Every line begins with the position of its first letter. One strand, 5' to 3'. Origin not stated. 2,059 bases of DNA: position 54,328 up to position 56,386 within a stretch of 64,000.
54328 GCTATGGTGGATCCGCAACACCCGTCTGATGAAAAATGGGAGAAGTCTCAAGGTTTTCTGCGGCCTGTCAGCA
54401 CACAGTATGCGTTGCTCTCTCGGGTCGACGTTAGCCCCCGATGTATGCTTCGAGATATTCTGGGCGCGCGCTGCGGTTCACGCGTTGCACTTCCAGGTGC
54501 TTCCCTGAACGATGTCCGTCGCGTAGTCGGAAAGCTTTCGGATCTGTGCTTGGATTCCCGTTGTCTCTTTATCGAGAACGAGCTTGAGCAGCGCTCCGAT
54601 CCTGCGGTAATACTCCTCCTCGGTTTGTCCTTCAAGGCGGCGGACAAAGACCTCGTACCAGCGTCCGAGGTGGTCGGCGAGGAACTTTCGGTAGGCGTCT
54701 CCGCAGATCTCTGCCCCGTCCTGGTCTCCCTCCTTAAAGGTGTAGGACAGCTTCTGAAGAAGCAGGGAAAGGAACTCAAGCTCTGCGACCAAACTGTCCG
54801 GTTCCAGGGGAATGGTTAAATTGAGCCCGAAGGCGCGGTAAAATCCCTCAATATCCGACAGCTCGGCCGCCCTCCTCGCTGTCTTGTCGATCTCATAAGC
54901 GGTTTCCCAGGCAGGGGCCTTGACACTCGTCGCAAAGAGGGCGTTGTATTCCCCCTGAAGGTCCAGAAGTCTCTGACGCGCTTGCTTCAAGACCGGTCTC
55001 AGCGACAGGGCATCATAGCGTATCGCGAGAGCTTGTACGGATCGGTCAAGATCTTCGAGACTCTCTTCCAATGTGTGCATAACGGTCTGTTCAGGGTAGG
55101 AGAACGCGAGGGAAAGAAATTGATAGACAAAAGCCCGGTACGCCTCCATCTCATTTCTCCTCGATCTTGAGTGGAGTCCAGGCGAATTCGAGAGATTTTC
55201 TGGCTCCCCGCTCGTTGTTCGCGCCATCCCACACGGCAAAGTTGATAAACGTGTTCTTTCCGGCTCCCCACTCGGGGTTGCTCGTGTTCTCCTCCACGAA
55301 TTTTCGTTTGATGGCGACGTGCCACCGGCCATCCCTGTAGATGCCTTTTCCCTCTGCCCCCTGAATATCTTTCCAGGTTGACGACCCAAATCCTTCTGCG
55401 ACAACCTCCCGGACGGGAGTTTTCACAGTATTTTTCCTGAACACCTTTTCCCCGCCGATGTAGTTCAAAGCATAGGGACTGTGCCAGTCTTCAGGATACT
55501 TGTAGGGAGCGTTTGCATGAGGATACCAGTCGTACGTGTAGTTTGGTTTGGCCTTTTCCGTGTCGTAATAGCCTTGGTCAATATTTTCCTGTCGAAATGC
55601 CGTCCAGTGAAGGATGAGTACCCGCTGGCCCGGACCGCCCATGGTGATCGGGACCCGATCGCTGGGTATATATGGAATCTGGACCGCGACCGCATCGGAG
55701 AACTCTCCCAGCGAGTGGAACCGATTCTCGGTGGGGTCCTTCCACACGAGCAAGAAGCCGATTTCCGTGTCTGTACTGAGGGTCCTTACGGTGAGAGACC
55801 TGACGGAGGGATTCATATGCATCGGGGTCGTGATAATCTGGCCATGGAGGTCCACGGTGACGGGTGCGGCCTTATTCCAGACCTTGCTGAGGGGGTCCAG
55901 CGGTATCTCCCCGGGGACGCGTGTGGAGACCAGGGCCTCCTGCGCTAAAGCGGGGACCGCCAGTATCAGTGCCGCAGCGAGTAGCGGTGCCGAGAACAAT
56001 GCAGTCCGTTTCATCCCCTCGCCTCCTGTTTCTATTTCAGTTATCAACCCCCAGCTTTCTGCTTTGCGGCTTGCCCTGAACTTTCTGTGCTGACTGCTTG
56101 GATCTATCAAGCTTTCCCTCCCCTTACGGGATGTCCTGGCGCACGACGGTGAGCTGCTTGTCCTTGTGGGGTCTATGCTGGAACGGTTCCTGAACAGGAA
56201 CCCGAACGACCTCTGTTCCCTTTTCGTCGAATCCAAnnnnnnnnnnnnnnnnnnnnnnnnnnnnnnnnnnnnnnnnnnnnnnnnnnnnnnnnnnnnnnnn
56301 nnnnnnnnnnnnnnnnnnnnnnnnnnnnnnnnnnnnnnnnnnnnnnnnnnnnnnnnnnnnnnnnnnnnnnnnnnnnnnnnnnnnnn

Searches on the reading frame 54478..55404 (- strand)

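Call 72: search_protein_families(library=pfam, proteins=[window:54478-55404:-], max_evalue=0.00001)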
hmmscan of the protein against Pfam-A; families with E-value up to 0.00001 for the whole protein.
window:54478-55404:- (308 aa): 1 family
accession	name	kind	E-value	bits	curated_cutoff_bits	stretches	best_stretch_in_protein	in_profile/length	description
PF02613.20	Nitrate_red_del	-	2.5e-14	53.9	22.2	1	130-254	10-135/136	Nitrate reductase delta subunit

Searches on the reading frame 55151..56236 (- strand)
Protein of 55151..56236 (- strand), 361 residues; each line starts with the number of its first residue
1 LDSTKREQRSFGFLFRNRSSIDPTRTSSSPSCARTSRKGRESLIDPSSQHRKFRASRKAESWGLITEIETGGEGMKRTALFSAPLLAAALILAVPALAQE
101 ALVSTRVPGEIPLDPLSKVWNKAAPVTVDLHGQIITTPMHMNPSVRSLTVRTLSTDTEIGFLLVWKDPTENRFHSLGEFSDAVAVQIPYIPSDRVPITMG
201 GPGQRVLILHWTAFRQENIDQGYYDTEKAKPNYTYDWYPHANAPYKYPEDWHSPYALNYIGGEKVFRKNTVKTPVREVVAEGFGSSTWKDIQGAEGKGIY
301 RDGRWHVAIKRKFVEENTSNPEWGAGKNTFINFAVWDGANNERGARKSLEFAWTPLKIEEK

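Call 72: search_protein_families(library=pfam, proteins=[window:55151-56236:-], max_evalue=0.00001)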
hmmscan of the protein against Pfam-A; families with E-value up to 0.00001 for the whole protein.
window:55151-56236:- (361 aa): 1 family
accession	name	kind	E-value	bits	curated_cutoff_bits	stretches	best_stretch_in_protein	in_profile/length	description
PF09459.16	EB_dh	-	2.1e-23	84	33.3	1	118-348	2-236/236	Ethylbenzene dehydrogenase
